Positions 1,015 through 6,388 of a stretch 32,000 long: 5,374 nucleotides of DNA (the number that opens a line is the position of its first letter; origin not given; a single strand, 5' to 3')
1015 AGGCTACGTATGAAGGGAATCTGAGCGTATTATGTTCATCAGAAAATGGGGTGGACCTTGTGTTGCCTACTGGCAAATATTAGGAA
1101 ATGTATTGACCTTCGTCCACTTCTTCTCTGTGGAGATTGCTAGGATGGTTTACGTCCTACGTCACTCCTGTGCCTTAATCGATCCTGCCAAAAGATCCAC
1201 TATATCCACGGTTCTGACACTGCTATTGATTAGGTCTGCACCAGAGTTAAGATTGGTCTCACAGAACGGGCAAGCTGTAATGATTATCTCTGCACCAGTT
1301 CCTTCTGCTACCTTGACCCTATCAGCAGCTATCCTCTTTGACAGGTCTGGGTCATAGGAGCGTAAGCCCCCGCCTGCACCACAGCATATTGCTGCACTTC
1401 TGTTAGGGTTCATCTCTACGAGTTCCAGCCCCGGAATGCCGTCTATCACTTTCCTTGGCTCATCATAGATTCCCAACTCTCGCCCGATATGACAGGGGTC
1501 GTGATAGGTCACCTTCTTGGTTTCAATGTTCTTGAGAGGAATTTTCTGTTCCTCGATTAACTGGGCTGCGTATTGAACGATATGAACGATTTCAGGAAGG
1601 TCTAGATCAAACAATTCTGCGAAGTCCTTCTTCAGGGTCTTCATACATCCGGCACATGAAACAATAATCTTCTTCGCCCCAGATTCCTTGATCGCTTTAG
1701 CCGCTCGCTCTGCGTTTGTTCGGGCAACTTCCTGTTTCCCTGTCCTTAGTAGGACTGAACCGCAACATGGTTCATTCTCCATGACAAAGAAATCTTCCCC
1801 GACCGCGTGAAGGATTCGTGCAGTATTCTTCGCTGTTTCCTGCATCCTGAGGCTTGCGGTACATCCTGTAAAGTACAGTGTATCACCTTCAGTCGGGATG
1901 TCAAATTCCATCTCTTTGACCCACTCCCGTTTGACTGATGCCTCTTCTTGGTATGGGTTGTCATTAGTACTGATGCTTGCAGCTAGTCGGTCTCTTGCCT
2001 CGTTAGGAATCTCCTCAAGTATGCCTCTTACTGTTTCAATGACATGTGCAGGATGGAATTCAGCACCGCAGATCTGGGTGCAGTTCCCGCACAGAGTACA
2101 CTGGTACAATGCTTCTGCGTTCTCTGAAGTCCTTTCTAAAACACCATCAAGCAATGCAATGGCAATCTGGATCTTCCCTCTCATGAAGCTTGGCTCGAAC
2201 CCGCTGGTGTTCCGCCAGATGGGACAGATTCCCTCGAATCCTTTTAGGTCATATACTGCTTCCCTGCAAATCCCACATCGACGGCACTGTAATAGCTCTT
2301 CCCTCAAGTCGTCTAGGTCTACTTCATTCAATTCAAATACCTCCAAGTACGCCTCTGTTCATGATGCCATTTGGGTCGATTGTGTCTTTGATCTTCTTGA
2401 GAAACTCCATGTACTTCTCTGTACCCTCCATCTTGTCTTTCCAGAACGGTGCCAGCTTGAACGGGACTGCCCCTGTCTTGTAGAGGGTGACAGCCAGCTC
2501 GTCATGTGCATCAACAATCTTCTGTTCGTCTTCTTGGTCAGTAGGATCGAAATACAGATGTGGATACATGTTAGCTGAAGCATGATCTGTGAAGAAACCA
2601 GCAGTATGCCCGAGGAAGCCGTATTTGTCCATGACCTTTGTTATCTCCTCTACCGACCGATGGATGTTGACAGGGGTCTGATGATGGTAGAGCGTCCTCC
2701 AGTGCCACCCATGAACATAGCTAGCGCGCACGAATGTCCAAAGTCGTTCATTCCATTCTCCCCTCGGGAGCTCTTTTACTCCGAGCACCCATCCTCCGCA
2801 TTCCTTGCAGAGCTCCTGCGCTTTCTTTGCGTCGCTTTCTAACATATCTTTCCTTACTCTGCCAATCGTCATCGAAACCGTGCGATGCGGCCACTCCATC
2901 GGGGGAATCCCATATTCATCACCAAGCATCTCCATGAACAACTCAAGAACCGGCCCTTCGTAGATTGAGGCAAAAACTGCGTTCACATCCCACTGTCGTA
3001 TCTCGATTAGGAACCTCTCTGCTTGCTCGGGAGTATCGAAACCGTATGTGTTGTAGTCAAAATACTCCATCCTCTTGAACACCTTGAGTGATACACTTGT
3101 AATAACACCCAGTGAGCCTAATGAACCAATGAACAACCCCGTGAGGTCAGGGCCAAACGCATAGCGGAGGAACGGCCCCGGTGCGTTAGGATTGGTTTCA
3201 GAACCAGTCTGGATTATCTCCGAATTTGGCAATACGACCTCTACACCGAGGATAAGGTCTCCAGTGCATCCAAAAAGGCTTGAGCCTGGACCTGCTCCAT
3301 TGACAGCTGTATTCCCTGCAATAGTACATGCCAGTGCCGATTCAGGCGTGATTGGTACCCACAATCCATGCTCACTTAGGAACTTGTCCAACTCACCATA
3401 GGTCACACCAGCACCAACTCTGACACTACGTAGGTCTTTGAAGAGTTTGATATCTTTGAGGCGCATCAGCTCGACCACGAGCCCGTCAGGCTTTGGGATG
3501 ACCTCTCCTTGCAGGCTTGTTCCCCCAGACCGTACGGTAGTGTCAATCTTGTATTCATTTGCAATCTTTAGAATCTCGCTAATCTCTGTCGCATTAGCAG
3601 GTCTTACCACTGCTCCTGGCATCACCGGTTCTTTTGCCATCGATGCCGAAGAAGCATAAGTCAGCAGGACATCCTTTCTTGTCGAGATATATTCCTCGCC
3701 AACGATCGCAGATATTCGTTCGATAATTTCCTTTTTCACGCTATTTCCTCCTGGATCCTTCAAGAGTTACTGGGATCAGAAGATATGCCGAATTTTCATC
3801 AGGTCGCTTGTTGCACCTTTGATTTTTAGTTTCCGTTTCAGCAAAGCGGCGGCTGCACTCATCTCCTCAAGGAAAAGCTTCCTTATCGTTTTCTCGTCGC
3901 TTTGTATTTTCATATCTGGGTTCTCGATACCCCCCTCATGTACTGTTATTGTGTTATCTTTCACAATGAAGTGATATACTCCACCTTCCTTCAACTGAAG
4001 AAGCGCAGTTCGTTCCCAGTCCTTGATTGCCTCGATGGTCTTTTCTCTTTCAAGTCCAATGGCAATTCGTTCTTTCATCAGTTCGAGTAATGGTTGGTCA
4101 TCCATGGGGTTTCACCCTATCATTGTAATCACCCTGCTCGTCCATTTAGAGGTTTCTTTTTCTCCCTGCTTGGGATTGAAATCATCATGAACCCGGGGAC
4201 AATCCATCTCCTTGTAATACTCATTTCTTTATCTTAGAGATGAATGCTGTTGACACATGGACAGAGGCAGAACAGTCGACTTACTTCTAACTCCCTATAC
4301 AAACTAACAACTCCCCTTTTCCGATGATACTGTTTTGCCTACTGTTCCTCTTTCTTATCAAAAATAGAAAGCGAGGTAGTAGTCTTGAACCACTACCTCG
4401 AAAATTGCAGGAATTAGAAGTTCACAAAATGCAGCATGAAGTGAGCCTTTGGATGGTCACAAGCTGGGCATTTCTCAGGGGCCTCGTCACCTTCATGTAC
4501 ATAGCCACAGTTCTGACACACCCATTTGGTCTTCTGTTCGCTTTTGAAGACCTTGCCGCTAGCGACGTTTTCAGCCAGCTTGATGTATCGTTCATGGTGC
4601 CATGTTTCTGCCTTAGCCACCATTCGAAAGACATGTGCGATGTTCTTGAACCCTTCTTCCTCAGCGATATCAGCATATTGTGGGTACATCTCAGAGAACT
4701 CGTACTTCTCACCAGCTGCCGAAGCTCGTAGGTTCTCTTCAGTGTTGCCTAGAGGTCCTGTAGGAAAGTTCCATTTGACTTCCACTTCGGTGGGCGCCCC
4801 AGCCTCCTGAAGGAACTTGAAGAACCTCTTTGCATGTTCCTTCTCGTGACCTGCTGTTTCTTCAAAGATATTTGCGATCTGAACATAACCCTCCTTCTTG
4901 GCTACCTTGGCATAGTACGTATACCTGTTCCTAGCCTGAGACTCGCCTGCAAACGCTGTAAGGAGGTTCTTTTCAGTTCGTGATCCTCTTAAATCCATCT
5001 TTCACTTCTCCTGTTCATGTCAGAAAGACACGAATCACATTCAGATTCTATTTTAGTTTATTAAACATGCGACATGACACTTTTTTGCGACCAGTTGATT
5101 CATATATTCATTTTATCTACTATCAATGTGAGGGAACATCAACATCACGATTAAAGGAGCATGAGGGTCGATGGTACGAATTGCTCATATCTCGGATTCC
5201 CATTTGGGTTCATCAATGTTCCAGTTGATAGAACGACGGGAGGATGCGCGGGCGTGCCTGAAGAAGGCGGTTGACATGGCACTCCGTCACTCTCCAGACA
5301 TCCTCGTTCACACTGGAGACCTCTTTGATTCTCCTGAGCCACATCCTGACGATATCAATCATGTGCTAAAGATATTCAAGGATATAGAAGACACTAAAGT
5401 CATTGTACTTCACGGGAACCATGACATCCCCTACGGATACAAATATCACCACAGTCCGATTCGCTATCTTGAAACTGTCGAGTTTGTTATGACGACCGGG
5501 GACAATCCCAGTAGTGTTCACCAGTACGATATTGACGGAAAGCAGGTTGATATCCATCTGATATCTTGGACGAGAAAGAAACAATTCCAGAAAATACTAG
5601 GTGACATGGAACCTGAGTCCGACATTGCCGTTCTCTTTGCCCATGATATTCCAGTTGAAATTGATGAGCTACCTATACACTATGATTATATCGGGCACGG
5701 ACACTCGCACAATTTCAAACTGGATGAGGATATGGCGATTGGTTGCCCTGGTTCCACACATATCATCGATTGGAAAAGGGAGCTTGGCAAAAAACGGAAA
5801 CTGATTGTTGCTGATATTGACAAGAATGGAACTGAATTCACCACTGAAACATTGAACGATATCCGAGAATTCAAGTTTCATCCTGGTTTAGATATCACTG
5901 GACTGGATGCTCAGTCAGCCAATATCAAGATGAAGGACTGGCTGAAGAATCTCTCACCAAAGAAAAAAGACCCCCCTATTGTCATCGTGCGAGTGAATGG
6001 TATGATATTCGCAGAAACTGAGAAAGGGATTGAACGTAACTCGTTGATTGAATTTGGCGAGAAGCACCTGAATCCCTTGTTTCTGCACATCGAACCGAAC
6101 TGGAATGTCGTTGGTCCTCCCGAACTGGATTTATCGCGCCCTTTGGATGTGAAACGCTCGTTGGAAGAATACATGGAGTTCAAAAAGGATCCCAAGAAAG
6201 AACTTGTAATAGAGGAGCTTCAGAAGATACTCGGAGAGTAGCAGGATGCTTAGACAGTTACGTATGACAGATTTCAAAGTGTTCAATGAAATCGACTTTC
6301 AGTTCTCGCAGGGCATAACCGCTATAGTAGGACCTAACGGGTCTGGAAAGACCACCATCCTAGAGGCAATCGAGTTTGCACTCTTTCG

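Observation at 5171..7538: Miniature, hook-less Mre11-Rad50-like complex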

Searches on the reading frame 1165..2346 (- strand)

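Call 52: search_protein_families(library=pfam, proteins=[window:1165-2346:-], max_evalue=0.0001)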
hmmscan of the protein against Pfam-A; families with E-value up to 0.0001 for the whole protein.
window:1165-2346:- (394 aa): 3 families
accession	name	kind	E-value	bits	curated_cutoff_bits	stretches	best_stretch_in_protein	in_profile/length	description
PF02754.22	CCG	-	2.7e-39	133.6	20.6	2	279-366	1-84/85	Cysteine-rich domain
PF13183.11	Fer4_8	-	5.2e-09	37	27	1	17-94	1-65/68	4Fe-4S dicluster domain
PF13534.11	Fer4_17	-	1.1e-05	26.3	22.2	1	20-97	1-60/61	4Fe-4S dicluster domain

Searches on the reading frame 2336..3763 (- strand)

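Call 52: search_protein_families(library=pfam, proteins=[window:2336-3763:-], max_evalue=0.0001)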
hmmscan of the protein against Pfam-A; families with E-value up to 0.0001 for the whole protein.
window:2336-3763:- (476 aa): 2 families
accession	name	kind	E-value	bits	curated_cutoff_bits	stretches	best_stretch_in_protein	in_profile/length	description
PF01565.28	FAD_binding_4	-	5.6e-33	114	26.4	1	49-186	1-138/139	FAD binding domain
PF02913.24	FAD-oxidase_C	-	2.2e-06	28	21.2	0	446-471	221-246/248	FAD linked oxidases, C-terminal domain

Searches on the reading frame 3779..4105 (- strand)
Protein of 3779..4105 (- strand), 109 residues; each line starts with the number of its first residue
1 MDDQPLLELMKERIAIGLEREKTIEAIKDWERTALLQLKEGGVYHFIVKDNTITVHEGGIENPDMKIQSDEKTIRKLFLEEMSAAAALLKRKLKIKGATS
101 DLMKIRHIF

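Call 52: search_protein_families(library=pfam, proteins=[window:3779-4105:-], max_evalue=0.0001)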
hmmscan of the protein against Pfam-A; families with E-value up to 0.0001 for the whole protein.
window:3779-4105:- (109 aa): 1 family
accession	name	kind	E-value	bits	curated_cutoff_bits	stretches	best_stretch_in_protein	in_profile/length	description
PF02036.22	SCP2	-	5.2e-10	40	21.3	1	22-109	11-100/101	SCP-2 sterol transfer family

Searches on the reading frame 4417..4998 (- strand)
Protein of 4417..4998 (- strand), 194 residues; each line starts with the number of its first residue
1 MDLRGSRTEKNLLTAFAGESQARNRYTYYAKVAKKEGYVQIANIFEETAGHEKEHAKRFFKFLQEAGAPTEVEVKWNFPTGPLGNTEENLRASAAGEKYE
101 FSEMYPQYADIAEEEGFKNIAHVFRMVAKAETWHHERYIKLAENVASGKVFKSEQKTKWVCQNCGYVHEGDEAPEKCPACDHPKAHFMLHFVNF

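Call 52: search_protein_families(library=pfam, proteins=[window:4417-4998:-], max_evalue=0.0001)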
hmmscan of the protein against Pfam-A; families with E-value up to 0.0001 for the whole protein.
window:4417-4998:- (194 aa): 4 families
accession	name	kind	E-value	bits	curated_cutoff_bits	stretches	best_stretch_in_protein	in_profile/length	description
PF02915.23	Rubrerythrin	-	2.6e-32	112.5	22.8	1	10-141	1-136/137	Rubrerythrin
PF21349.2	RUBY_RBDX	-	3.4e-16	58.8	26.5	1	159-187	1-29/30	Rubrerythrin, rubredoxin-like domain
PF00210.30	Ferritin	-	4.6e-09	36.8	24.5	1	10-128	2-122/142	Ferritin-like domain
PF23458.2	DUF7130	-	3.3e-07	30.6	35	1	142-189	38-85/89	Domain of unknown function (DUF7130)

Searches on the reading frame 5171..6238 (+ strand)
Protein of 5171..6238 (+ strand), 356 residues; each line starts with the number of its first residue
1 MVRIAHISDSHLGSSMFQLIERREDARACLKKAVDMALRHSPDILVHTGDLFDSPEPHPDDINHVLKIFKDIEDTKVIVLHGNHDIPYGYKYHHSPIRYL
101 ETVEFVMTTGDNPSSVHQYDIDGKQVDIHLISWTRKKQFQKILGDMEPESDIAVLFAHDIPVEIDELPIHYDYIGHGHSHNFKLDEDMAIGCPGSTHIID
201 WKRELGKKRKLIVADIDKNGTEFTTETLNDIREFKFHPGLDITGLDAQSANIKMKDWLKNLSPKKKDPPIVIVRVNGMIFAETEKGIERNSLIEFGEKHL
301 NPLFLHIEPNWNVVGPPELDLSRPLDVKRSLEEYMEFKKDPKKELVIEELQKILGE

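Call 3: search_protein_families(library=pfam, proteins=[window:5171-6238:+], max_evalue=0.1)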
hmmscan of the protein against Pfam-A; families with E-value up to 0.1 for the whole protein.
window:5171-6238:+ (356 aa): 2 families
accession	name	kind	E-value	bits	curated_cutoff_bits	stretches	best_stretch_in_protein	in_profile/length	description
PF00149.33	Metallophos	-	6.7e-13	49.9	21.5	1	3-181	2-190/191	Calcineurin-like phosphoesterase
PF12850.12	Metallophos_2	-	3.5e-05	24.3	27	1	3-187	2-124/154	Calcineurin-like phosphoesterase superfamily domain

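Call 4: search_protein_families(library=ncbifam, proteins=[window:5171-6238:+], max_evalue=0.1)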
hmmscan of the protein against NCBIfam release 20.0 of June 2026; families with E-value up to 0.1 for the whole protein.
window:5171-6238:+ (356 aa): 16 families
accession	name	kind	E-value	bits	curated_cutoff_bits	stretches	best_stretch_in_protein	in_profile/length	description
NF041031.1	Mre11_Sulfo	equivalog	5.4e-23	81.8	500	1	4-279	2-288/374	DNA double-strand break repair protein Mre11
TIGR00619.1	sbcd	subfamily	8.6e-14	51.9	77.65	1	3-90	2-91/252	exonuclease subunit SbcD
NF041030.1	Mre11_Halo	equivalog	7.4e-13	48.4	550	1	1-123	1-121/361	DNA double-strand break repair protein Mre11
NF041029.1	Mre11_Pyroc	equivalog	1.1e-12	47.6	600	1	3-86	2-87/438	DNA double-strand break repair protein Mre11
NF008206.2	PRK10966.1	equivalog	2.7e-06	26.7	450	1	3-103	2-103/380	exonuclease subunit SbcD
TIGR00040.1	yfcE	subfamily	6.1e-06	26.4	56.25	1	37-199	24-137/158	YfcE family phosphodiesterase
NF041753.2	sbcd_Staph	equivalog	1.5e-05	24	480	1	3-87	2-88/375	exonuclease subunit SbcD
TIGR04123.1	P_estr_lig_assc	hypoth_equivalog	1.8e-05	24.3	150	1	7-104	26-127/207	ligase-associated DNA damage response endonuclease PdeM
NF008460.0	PRK11340.1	equivalog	0.001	18.5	188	1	28-105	67-143/271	phosphodiesterase YaeI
NF053862.1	DS9_1_antiphage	equivalog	0.0016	17.4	420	1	4-88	196-291/486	anti-phage phosphoesterase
TIGR03729.1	acc_ester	subfamily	0.0063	15.9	148.25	1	3-90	1-77/239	putative phosphoesterase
NF041754.1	sbcd_Bac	equivalog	0.012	14.9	750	1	2-89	1-90/390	exonuclease subunit SbcD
NF000840.1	PRK00071.1-3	equivalog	0.033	13.7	150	1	214-257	79-123/201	nicotinate-nucleotide adenylyltransferase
TIGR00024.1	SbcD_rel_arch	hypoth_equivalog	0.052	13.3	115.2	0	27-115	44-126/224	putative phosphoesterase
TIGR00583.1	mre11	equivalog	0.061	12.3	434.6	0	2-69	4-70/405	DNA repair protein (mre11)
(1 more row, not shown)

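Call 5: search_protein_families(library=padloc, proteins=[window:5171-6238:+], max_evalue=0.1)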
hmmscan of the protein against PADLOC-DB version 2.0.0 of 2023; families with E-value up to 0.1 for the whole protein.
window:5171-6238:+ (356 aa): 3 families
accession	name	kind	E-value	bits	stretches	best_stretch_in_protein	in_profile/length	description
PDLC04908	PDC-S10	-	2.9e-05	21.4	1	41-106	29-92/223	-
PDLC00736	Effector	-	0.0012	15.8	1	3-87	4-87/561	Endonuclease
PDLC05051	PDC-S60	-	0.0068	12.5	1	3-87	2-90/1027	-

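Call 24: search_solved_structures(query=window:5171-6238:+, max_evalue=0.001, show_alignments=2)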
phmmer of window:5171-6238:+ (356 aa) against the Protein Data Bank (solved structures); distinct sequences matched with E-value up to 0.001: 16.
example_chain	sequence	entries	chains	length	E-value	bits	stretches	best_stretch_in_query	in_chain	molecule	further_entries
3auz_A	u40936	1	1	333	1.5e-10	43.8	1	4-199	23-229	DNA double-strand break repair protein mre11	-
4tug_C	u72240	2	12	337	1.6e-10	43.7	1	4-199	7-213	DNA double-strand break repair protein Mre11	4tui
3av0_A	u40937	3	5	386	2.5e-10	43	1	4-199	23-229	DNA double-strand break repair protein mre11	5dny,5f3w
4hd0_A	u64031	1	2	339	3.8e-08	35.8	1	3-86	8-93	DNA double-strand break repair protein Mre11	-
4o24_A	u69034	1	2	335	5.8e-08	35.2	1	2-92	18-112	Exonuclease, putative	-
2q8u_A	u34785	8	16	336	5.8e-08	35.2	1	2-92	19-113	Exonuclease, putative | Nuclease SbcCD subunit D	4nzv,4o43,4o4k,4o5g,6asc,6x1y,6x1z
1ii7_A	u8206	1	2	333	6.2e-08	35.1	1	3-86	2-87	Mre11 nuclease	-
3dsc_A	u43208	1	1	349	6.7e-08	35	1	3-86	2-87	DNA double-strand break repair protein mre11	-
3qg5_C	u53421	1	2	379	9.2e-08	34.6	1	3-92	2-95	Mre11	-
3thn_A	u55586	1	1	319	7.3e-07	31.6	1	3-91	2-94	Exonuclease, putative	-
3dsd_A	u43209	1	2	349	7.6e-07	31.6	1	3-85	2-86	DNA double-strand break repair protein mre11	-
3tho_B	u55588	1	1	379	1.1e-06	31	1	3-91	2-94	Exonuclease, putative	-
1s8e_A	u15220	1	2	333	2.2e-06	30.1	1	3-70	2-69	exonuclease putative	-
4lty_C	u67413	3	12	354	9.5e-05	24.7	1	2-110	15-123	Exonuclease subunit SbcD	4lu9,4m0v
6s6v_A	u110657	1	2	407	0.00019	23.7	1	3-103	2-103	Nuclease SbcCD subunit D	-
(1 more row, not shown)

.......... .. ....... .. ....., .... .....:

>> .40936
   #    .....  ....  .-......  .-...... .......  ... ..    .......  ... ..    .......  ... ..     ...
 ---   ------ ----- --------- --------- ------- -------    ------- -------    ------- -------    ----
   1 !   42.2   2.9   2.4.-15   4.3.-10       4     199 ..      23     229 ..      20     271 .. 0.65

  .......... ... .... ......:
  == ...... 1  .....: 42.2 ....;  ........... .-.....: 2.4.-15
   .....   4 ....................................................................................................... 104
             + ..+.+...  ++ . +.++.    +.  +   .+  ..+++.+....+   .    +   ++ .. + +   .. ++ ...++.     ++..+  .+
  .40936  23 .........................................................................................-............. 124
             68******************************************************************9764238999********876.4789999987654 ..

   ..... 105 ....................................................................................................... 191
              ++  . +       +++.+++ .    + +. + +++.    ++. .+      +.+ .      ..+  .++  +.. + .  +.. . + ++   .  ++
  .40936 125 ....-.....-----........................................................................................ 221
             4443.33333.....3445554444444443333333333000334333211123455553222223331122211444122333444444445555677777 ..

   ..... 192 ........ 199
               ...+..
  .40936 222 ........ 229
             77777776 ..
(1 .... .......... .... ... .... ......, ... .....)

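Call 28: find_homologous_proteins(query=window:5171-6238:+, max_evalue=0.00001)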
Query window:5171-6238:+ (356 aa): 112 proteins with E <= 0.00001 among 1697 candidates. Only proteins of 195 to 623 residues were searched: fused or split forms outside these lengths cannot appear, so this answer is no evidence that the protein stands alone or is whole; lengths 'longer' or 'shorter' looks for them.
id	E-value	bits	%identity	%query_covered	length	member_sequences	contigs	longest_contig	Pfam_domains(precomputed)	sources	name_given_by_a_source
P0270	1.1e-240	816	100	100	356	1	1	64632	PF00149.34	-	-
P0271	1.2e-157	543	64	100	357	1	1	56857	PF12850.13,PF00149.34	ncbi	-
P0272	1.3e-156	539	65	100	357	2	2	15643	PF12850.13,PF00149.34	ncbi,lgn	ncbi:MAG: exonuclease SbcCD subunit D [Candidatus Thorarchaeota archaeon]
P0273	3.3e-151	521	62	100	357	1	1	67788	PF12850.13,PF00149.34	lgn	-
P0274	2.4e-148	512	60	100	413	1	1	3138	PF12850.13,PF00149.34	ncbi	-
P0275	9.7e-145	500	61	100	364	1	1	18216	PF12850.13,PF00149.34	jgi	-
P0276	2.6e-142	492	59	100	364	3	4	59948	PF12850.13,PF00149.34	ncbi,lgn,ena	-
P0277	1.8e-141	489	59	100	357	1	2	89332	PF12850.13,PF00149.34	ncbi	ncbi:MAG: exonuclease SbcCD subunit D [Candidatus Thorarchaeota archaeon]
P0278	1.1e-140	487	60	100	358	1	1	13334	PF12850.13,PF00149.34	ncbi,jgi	ncbi:MAG: metallophosphoesterase family protein [Candidatus Thorarchaeota archaeon]|jgi:DNA repair e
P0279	9.0e-140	484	59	100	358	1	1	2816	PF12850.13,PF00149.34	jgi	jgi:hypothetical protein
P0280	1.0e-139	484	58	100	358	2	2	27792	PF12850.13,PF00149.34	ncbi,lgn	ncbi:MAG: exonuclease SbcCD subunit D [Candidatus Thorarchaeota archaeon]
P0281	1.4e-134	467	57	100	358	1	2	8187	PF12850.13,PF00149.34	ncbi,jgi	ncbi:MAG: metallophosphoesterase family protein [Candidatus Thorarchaeota archaeon]|jgi:hypothetical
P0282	2.1e-133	463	57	99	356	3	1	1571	PF12850.13,PF00149.34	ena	-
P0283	5.2e-133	462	58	100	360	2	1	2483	PF12850.13,PF00149.34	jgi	jgi:DNA repair exonuclease SbcCD nuclease subunit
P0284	8.1e-133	461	57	100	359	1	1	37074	PF12850.13,PF00149.34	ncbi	-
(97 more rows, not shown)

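Call 49: search_protein_families(library=phrogs, proteins=[window:5171-6238:+], max_evalue=0.00001)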
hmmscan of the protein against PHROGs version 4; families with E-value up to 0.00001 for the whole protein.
window:5171-6238:+ (356 aa): 1 family
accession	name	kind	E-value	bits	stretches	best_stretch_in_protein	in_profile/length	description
phrog_100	-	DNA, RNA and nucleotide metabolism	4.3e-10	39.6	1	1-187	28-204/989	SbcD-like subunit of palindrome specific endonuclease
